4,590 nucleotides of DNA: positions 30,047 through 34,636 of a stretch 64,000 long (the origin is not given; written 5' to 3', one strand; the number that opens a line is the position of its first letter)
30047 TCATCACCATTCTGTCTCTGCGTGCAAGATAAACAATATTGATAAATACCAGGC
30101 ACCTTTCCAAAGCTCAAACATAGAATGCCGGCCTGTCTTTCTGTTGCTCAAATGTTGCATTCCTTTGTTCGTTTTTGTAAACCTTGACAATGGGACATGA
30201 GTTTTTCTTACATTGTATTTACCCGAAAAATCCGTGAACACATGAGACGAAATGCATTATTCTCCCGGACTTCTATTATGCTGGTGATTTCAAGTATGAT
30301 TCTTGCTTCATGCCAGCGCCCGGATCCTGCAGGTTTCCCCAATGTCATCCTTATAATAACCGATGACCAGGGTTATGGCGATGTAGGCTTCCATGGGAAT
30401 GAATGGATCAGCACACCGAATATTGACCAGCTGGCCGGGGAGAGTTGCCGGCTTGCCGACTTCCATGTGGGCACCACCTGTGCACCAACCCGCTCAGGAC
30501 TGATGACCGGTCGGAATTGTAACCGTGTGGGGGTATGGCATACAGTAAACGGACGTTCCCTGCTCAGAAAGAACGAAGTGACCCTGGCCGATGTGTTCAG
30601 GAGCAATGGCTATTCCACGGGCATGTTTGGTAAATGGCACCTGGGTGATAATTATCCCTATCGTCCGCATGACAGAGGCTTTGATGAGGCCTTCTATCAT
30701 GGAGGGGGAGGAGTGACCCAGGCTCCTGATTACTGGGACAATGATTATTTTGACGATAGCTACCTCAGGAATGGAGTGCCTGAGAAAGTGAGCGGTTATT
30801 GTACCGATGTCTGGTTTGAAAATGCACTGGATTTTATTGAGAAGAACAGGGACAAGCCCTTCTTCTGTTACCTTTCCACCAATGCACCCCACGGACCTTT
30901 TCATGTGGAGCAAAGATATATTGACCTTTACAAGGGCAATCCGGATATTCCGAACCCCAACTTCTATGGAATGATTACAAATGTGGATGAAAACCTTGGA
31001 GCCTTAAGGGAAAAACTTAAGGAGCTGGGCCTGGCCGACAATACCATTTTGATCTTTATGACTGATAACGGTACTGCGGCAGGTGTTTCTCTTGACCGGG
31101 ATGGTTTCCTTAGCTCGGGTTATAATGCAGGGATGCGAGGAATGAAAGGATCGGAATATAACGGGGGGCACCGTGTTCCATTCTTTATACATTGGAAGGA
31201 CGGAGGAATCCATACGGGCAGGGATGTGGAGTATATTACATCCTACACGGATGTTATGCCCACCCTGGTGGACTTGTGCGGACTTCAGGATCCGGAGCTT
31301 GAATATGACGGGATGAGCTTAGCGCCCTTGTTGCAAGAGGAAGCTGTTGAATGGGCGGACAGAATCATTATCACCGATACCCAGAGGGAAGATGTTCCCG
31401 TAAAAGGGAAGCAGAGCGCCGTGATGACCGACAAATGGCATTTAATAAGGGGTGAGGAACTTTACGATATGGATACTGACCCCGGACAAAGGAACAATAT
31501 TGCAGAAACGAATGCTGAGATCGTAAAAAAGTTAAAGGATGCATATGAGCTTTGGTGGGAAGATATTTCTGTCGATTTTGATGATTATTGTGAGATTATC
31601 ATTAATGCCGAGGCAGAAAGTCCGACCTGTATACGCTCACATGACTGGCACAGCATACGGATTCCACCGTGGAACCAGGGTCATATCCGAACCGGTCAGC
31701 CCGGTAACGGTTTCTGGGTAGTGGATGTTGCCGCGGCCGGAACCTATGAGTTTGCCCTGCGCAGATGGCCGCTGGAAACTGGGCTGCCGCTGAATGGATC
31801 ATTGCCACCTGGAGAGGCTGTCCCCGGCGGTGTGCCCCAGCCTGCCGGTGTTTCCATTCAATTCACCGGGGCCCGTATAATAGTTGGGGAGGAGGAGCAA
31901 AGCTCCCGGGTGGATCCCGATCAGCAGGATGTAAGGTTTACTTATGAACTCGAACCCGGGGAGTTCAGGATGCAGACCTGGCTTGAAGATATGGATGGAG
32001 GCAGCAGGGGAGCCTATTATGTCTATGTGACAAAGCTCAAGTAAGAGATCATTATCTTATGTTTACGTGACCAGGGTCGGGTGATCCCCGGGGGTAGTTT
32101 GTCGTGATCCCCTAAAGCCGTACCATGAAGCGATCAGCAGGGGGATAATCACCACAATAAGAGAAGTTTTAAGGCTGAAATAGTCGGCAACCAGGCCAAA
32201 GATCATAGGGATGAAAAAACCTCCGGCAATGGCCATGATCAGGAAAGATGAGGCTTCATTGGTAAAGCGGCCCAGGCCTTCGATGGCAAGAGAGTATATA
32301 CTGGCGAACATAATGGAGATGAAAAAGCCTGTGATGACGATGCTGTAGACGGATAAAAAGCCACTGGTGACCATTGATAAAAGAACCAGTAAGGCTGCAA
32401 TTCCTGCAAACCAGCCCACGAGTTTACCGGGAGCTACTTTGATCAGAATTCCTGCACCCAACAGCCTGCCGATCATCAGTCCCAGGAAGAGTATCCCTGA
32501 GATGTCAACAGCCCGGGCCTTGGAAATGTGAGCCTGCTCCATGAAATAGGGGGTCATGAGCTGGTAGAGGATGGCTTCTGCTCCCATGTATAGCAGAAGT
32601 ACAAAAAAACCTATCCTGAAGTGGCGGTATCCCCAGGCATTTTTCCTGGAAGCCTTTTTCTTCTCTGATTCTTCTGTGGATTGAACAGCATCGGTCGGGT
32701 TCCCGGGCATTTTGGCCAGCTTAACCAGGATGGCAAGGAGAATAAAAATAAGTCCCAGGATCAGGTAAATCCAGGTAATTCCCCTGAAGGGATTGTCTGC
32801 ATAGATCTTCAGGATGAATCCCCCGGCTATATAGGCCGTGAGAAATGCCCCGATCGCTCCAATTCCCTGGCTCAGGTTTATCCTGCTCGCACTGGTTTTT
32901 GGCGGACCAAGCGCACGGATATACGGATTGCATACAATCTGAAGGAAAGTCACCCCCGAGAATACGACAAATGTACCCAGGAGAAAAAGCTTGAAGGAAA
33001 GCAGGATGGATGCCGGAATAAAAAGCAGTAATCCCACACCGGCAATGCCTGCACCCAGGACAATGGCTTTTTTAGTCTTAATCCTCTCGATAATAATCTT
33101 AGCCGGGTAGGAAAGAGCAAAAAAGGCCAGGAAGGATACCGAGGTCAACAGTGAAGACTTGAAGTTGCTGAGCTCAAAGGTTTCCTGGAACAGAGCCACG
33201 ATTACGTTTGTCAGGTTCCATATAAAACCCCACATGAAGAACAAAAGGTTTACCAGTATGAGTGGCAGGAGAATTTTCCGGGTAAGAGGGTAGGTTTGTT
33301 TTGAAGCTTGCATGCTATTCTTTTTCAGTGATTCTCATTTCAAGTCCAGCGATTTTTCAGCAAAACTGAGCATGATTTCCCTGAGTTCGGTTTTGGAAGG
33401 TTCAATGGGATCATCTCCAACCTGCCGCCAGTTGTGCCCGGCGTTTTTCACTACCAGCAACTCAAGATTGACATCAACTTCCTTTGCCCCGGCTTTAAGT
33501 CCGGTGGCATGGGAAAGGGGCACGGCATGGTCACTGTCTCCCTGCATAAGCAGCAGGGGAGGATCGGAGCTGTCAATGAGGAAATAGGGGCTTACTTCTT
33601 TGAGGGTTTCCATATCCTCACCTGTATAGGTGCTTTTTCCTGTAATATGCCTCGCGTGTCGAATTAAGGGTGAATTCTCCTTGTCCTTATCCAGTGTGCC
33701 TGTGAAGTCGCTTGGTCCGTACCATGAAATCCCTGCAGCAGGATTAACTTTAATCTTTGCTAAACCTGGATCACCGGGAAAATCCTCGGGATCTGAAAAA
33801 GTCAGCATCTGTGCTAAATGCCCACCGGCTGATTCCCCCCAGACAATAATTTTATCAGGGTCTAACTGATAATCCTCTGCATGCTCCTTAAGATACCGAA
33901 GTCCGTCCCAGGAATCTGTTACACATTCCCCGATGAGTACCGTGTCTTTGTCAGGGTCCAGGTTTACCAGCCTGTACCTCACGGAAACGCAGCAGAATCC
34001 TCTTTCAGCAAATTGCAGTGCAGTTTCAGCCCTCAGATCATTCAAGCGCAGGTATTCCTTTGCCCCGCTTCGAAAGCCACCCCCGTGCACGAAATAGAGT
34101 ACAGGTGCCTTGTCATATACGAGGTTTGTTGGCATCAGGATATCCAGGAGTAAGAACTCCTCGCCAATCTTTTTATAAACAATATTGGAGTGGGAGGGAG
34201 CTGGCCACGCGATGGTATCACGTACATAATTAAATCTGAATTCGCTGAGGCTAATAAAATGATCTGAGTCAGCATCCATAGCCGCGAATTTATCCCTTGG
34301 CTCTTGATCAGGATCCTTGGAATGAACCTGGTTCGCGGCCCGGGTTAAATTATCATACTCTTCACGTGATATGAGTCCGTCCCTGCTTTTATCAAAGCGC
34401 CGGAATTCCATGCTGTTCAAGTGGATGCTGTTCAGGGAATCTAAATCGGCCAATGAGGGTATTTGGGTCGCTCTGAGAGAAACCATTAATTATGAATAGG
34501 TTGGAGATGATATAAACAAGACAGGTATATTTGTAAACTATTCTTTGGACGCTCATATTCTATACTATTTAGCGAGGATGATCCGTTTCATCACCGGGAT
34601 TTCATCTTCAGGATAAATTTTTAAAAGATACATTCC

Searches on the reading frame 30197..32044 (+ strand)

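Call 29: search_protein_families(library=pfam, proteins=[window:30197-32044:+], max_evalue=0.001)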
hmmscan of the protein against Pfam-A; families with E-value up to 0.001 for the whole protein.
window:30197-32044:+ (615 aa): 3 families
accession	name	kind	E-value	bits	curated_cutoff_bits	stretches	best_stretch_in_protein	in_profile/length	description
PF00884.28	Sulfatase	-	6.4e-59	200.1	25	1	48-362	1-300/301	Sulfatase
PF16347.10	SGSH_C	-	2.1e-10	41.4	29.3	1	321-448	12-146/154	N-sulphoglucosamine sulphohydrolase, C-terminal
PF01663.27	Phosphodiest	-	1e-05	25.7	23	1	72-295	19-223/342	Type I phosphodiesterase / nucleotide pyrophosphatase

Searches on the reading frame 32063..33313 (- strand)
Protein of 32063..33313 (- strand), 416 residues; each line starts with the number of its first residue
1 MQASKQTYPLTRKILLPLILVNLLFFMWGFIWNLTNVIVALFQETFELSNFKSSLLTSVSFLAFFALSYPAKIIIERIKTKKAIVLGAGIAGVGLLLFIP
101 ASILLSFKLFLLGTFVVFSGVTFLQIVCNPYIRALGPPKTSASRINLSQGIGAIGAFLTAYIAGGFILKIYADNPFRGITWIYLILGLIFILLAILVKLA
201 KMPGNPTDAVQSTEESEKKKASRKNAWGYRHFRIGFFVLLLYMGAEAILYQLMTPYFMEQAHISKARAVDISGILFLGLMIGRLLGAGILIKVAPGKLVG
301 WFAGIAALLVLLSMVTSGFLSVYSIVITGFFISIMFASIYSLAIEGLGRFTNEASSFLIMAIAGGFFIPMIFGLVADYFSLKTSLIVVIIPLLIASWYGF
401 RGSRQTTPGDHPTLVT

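Call 29: search_protein_families(library=pfam, proteins=[window:32063-33313:-], max_evalue=0.001)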
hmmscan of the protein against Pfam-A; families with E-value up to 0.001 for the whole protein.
window:32063-33313:- (416 aa): 1 family
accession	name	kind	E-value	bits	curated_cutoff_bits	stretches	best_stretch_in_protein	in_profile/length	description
PF07690.21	MFS_1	-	1.3e-21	77.4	33.4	1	23-367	3-344/347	Major Facilitator Superfamily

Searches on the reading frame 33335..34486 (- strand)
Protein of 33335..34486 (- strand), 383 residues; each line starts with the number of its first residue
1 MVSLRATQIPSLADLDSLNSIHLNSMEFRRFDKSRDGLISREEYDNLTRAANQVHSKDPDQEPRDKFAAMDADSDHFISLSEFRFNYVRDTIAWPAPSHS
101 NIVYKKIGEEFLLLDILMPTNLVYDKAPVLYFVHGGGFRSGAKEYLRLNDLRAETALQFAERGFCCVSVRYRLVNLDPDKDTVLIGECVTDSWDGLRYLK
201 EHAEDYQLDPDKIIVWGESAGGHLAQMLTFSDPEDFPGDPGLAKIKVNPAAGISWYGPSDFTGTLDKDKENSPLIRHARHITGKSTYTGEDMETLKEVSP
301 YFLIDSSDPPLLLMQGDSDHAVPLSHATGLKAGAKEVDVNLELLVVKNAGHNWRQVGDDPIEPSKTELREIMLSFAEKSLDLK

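Call 30: search_protein_families(library=pfam, proteins=[window:33335-34486:-], max_evalue=0.001)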
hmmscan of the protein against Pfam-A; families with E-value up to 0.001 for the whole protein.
window:33335-34486:- (383 aa): 10 families
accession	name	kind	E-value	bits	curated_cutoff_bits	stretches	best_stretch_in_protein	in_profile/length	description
PF20434.5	BD-FAE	-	1.3e-36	126.6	26.8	1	114-331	1-212/215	BD-FAE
PF00326.27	Peptidase_S9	-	1.5e-14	54.4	22.6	1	188-356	44-192/213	Prolyl oligopeptidase family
PF07859.19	Abhydrolase_3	-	2.5e-13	50.7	25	1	131-353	2-208/210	alpha/beta hydrolase fold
PF00135.34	COesterase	-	2.4e-11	43.7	27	1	106-232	80-204/515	Carboxylesterase family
PF13405.12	EF-hand_6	-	2.2e-06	27.4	25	0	28-45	6-23/30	EF-hand domain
PF13499.12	EF-hand_7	-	2.3e-06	28.3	30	1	28-84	8-63/67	EF-hand domain pair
PF13202.12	EF-hand_5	-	2.5e-05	24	25.9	0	28-46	5-23/25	EF hand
PF00561.26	Abhydrolase_1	-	5.8e-05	23.3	25.8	0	280-352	171-239/245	alpha/beta hydrolase fold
PF00036.39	EF-hand_1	-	8.2e-05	22.3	25.4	0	28-45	6-23/29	EF hand domain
PF12697.13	Abhydrolase_6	-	0.00027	22.1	26.3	0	131-359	2-210/217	Alpha/beta hydrolase family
